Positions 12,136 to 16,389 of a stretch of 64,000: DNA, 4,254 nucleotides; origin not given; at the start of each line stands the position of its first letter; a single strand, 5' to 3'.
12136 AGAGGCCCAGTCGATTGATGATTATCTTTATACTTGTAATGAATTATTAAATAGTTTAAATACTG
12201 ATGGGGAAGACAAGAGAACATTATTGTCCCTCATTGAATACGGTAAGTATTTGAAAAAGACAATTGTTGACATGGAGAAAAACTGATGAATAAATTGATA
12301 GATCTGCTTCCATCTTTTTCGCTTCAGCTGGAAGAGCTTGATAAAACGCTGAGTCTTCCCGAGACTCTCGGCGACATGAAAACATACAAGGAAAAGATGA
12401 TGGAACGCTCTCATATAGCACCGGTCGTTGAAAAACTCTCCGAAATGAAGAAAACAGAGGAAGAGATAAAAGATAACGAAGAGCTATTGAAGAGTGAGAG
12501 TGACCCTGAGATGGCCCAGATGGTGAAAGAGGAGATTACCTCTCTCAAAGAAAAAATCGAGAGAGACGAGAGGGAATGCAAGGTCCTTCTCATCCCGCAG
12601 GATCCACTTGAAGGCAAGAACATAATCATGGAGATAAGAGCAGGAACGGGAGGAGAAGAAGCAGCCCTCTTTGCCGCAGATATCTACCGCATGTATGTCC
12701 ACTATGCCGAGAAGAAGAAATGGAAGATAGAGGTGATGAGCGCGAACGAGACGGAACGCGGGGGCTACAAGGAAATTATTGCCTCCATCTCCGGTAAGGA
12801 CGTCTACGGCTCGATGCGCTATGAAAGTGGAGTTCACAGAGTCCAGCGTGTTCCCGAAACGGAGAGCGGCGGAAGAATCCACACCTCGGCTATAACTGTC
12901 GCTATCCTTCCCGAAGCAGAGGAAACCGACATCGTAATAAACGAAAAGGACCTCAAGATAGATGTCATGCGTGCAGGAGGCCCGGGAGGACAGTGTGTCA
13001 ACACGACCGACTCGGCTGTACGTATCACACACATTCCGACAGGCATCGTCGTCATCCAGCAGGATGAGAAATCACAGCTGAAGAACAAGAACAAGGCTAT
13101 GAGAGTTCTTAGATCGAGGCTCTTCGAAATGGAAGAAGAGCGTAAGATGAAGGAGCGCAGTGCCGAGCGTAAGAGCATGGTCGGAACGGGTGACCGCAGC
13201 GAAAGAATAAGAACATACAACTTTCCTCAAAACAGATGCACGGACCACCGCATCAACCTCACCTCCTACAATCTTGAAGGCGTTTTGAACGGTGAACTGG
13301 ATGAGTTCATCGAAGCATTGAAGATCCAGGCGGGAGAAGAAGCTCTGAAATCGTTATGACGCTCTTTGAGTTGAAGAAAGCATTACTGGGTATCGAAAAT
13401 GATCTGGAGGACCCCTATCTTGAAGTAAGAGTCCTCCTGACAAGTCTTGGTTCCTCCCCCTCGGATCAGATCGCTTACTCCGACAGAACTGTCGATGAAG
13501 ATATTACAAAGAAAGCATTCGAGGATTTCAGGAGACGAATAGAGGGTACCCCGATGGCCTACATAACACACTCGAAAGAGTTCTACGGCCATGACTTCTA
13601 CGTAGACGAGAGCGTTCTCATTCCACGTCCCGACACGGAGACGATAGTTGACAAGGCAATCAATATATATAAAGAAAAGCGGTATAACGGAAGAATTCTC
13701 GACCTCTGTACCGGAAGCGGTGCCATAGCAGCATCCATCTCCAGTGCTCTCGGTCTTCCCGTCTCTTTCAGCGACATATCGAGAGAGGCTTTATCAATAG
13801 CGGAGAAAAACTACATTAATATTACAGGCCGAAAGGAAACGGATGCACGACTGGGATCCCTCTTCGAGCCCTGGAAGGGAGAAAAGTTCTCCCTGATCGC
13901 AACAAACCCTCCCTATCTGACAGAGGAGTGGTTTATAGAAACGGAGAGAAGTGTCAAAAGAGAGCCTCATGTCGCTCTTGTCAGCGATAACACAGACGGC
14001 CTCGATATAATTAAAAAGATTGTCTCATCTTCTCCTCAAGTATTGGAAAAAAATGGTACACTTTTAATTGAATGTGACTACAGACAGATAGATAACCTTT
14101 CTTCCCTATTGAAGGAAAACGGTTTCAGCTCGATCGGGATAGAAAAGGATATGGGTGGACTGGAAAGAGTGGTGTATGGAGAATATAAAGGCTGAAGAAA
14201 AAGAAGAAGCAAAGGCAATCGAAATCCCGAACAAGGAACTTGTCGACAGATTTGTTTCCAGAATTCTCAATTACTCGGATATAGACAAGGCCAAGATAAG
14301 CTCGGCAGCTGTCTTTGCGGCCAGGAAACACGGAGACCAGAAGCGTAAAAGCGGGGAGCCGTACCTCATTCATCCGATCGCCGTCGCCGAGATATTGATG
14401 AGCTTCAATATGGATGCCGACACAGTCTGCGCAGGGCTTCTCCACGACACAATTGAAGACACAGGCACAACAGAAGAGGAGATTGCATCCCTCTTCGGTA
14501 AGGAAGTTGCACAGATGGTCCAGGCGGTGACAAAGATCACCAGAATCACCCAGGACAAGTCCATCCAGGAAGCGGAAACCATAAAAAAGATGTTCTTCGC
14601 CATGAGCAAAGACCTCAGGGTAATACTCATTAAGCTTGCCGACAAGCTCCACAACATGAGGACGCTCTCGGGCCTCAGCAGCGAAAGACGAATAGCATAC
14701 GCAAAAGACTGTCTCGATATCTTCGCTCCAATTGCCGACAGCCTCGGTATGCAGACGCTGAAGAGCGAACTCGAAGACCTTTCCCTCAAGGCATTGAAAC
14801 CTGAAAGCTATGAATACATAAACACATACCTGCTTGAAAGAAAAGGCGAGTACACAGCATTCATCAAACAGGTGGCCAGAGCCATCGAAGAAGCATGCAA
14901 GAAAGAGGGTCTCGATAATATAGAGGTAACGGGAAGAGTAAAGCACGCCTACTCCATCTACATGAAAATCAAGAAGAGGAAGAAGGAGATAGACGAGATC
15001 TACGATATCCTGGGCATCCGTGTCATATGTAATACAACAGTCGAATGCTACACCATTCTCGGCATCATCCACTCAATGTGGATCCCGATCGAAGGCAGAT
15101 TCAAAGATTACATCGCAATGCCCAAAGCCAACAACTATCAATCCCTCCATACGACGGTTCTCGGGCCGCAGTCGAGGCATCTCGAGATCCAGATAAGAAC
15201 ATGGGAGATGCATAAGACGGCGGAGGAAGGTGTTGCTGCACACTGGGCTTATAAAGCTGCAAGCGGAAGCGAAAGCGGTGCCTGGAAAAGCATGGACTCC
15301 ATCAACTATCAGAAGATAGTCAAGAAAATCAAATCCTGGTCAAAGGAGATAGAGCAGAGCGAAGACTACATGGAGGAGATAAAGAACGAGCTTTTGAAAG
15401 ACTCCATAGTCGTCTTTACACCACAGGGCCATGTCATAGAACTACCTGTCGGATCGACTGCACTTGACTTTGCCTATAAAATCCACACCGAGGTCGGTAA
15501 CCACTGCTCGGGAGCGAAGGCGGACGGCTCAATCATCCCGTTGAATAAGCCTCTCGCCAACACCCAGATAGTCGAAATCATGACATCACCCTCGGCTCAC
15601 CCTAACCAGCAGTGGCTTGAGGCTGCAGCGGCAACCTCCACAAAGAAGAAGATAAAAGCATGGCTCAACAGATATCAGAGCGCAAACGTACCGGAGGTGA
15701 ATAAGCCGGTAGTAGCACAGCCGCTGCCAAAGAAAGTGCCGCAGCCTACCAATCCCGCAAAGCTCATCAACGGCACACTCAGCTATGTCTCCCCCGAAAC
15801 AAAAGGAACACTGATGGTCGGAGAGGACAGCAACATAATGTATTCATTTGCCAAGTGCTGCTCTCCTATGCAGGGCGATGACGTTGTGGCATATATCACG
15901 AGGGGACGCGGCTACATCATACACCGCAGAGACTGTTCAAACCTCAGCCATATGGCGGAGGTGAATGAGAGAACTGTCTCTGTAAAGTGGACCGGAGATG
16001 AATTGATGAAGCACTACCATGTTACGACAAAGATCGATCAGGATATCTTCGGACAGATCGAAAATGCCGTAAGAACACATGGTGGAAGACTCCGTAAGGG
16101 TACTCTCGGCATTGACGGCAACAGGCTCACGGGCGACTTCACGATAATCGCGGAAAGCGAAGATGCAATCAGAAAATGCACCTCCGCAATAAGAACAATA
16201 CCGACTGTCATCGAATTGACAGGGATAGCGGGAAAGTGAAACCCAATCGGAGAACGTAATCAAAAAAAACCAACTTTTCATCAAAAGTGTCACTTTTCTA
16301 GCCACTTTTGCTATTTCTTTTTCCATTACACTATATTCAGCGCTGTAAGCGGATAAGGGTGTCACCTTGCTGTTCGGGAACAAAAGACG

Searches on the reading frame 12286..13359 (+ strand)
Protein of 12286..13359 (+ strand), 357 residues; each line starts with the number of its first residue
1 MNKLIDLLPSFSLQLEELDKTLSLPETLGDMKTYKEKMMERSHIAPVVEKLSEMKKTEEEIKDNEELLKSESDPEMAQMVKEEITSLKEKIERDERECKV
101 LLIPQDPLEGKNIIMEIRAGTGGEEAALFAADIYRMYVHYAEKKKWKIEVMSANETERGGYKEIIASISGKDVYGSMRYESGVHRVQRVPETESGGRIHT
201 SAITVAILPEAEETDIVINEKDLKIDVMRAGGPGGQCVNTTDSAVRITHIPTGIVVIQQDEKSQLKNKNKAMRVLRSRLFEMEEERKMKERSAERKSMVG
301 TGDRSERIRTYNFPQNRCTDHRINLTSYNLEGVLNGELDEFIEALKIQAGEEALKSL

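Call 36: find_encoding_contigs(protein=window:12286-13359:+, flank=8000, max_places=10)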
Protein window:12286-13359:+ (357 aa): 1 contig read that carries it; 1 place shown.
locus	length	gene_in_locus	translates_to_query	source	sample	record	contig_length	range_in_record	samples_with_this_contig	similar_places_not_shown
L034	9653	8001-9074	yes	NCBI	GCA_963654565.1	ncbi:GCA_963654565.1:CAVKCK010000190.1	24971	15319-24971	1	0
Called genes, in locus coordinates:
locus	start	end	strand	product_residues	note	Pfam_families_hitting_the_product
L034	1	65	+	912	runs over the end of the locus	PF01262:AlaDh_PNT_C (faint), PF00037:Fer4 (weak), PF12837:Fer4_6 (faint), PF14691:Fer4_20, PF01266:DAO (weak), PF07992:Pyr_redox_2, PF13450:NAD_binding_8, PF13738:Pyr_redox_3, +1 more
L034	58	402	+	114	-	PF01155:HypA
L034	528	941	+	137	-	-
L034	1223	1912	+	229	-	PF00696:AA_kinase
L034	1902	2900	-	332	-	PF04055:Radical_SAM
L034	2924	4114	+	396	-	PF01734:Patatin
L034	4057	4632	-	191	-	PF01048:PNP_UDP_1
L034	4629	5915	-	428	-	PF00349:Hexokinase_1, PF03727:Hexokinase_2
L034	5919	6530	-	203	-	-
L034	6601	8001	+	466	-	PF00929:RNase_T, PF08411:ExoI_SH3, PF26016:ExoI_C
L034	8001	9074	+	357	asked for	PF03462:PCRF, PF00472:RF-1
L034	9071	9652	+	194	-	?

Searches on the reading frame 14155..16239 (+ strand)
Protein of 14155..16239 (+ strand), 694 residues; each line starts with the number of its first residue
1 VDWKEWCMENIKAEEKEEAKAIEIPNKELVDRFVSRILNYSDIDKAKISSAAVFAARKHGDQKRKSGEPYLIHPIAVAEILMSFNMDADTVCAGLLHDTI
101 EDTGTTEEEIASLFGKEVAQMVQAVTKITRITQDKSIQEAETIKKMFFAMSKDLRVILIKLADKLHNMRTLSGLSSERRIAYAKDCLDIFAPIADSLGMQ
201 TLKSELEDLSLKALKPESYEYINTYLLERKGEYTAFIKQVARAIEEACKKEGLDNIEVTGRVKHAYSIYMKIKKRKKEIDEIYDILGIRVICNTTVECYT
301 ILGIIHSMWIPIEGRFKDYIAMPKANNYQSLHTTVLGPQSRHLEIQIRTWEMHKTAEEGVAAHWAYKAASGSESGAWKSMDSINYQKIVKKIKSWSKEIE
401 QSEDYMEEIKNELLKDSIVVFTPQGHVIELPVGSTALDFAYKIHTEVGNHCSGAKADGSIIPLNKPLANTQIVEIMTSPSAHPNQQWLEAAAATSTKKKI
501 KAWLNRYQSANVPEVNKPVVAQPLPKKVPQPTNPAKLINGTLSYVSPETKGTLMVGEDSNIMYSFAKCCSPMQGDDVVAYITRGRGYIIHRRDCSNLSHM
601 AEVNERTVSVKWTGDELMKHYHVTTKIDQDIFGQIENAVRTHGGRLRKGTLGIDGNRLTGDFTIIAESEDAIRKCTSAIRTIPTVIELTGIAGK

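Call 8: search_protein_families(library=pfam, proteins=[window:14155-16239:+], max_evalue=1)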
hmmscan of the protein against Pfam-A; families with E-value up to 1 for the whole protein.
window:14155-16239:+ (694 aa): 5 families
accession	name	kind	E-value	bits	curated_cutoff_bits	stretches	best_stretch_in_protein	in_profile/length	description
PF13328.12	HD_4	-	5.3e-46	156.6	27.2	1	51-199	1-155/156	HD domain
PF04607.23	RelA_SpoT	-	1.7e-42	144.7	27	1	260-369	1-111/113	Region found in RelA / SpoT proteins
PF02824.27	TGS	-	2.3e-18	66.4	22.2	1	418-477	1-60/60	TGS domain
PF01966.28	HD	-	2.6e-11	44.3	22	1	70-168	1-116/116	HD domain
PF13326.11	PSII_Pbs27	-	0.046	14.4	25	0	136-240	39-101/140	Photosystem II Pbs27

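Call 35: find_encoding_contigs(protein=window:14155-16239:+, flank=6000, max_places=10)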
Protein window:14155-16239:+ (694 aa): no gene with exactly this product is on record in the collection.

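Call 80: find_homologous_proteins(query=window:14155-16239:+, max_evalue=1e-200)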
Query window:14155-16239:+ (694 aa): 430 proteins with E <= 1e-200 among 8000 candidates; the best 120 are listed.
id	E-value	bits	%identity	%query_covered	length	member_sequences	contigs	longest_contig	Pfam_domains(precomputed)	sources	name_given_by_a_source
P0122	0.0e+0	1543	100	99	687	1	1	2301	PF04607.24,PF13328.13,PF02824.28,PF01966.29,PF28438.1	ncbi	-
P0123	0.0e+0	1543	100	99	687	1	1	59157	PF04607.24,PF13328.13,PF02824.28,PF01966.29,PF28438.1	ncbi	-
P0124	0.0e+0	1541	100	99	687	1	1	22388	PF04607.24,PF13328.13,PF02824.28,PF01966.29,PF28438.1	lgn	-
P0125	0.0e+0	1541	100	99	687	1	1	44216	PF04607.24,PF13328.13,PF02824.28,PF01966.29,PF28438.1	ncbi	-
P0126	0.0e+0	1418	93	97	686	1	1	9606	PF04607.24,PF13328.13,PF02824.28,PF01966.29,PF28438.1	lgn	-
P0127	0.0e+0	1418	91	99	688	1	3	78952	PF04607.24,PF13328.13,PF02824.28,PF01966.29,PF28438.1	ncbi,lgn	-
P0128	0.0e+0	1417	93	97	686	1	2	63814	PF04607.24,PF13328.13,PF02824.28,PF01966.29,PF28438.1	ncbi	-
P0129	0.0e+0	1417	93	97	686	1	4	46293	PF04607.24,PF13328.13,PF02824.28,PF01966.29,PF28438.1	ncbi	-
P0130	0.0e+0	1410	91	99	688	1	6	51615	PF04607.24,PF13328.13,PF02824.28,PF01966.29,PF28438.1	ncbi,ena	-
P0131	0.0e+0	1405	90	98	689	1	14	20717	PF04607.24,PF13328.13,PF02824.28,PF01966.29,PF28438.1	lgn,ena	-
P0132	0.0e+0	1405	90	98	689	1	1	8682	PF04607.24,PF13328.13,PF02824.28,PF01966.29,PF28438.1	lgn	-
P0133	0.0e+0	1403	90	99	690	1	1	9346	PF04607.24,PF13328.13,PF02824.28,PF01966.29,PF28438.1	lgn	-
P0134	0.0e+0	1401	90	98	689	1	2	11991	PF04607.24,PF13328.13,PF02824.28,PF01966.29,PF28438.1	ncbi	-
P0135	0.0e+0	1400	91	96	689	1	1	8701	PF04607.24,PF13328.13,PF02824.28,PF01966.29,PF28438.1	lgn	-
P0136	0.0e+0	1393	89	99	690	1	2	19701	PF04607.24,PF13328.13,PF02824.28,PF01966.29,PF28438.1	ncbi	-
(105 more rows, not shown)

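Call 81: find_encoding_contigs(protein=P0126, flank=3500, max_places=5)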
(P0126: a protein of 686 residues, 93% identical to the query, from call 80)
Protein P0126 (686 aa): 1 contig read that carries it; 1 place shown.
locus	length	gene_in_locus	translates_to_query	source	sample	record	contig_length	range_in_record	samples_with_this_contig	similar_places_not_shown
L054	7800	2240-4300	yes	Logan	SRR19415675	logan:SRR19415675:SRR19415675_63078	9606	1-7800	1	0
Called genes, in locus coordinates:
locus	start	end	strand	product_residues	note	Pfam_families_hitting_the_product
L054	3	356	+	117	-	?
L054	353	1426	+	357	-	PF03462:PCRF, PF00472:RF-1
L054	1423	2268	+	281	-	PF05175:MTS, PF13649:Methyltransf_25 (weak)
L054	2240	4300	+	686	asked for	PF13328:HD_4, PF01966:HD, PF04607:RelA_SpoT, PF02824:TGS, PF28438:RelA_RIS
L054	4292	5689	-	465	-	PF13173:AAA_14, PF13635:DUF4143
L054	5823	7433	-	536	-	PF01368:DHH, PF00571:CBS (faint), PF07085:DRTGG (faint), PF02833:DHHA2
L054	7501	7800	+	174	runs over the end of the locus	PF00857:Isochorismatase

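Call 82: find_encoding_contigs(protein=P0124, flank=3500, max_places=5)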
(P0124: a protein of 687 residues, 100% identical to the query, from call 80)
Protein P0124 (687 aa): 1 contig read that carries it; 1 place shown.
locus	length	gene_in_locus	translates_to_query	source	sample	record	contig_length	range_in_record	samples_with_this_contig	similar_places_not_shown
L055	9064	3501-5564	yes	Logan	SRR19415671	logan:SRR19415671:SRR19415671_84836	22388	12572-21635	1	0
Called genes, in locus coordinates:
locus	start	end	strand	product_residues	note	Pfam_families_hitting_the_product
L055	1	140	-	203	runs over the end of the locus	-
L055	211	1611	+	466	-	PF00929:RNase_T, PF08411:ExoI_SH3, PF26016:ExoI_C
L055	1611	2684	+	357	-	PF03462:PCRF, PF00472:RF-1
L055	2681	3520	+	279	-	PF03602:Cons_hypoth95 (weak), PF05175:MTS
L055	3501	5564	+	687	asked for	PF01966:HD, PF13328:HD_4, PF04607:RelA_SpoT, PF02824:TGS, PF28438:RelA_RIS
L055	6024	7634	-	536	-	PF01368:DHH, PF00571:CBS (faint), PF02833:DHHA2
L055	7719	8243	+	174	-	PF00857:Isochorismatase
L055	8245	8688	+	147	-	PF02502:LacAB_rpiB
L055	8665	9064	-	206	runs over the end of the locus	PF13420:Acetyltransf_4, PF00583:Acetyltransf_1, PF13673:Acetyltransf_10 (weak), PF13508:Acetyltransf_7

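Call 83: find_encoding_contigs(protein=P0123, flank=3500, max_places=5)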
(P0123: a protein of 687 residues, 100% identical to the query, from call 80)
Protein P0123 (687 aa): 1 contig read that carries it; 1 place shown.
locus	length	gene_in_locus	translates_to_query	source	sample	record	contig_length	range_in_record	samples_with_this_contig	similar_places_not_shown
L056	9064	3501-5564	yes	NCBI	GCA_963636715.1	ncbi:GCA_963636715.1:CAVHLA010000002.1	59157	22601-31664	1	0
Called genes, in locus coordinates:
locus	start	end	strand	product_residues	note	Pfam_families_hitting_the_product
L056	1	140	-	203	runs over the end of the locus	-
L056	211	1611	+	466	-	PF00929:RNase_T, PF08411:ExoI_SH3, PF26016:ExoI_C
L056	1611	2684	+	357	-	PF03462:PCRF, PF00472:RF-1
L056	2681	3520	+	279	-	PF17827:PrmC_N (weak), PF03602:Cons_hypoth95 (weak), PF05175:MTS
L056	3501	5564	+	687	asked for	PF01966:HD, PF13328:HD_4, PF04607:RelA_SpoT, PF02824:TGS, PF28438:RelA_RIS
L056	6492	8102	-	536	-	PF01368:DHH, PF00571:CBS (faint), PF02833:DHHA2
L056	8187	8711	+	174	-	PF00857:Isochorismatase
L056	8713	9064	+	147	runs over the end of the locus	PF02502:LacAB_rpiB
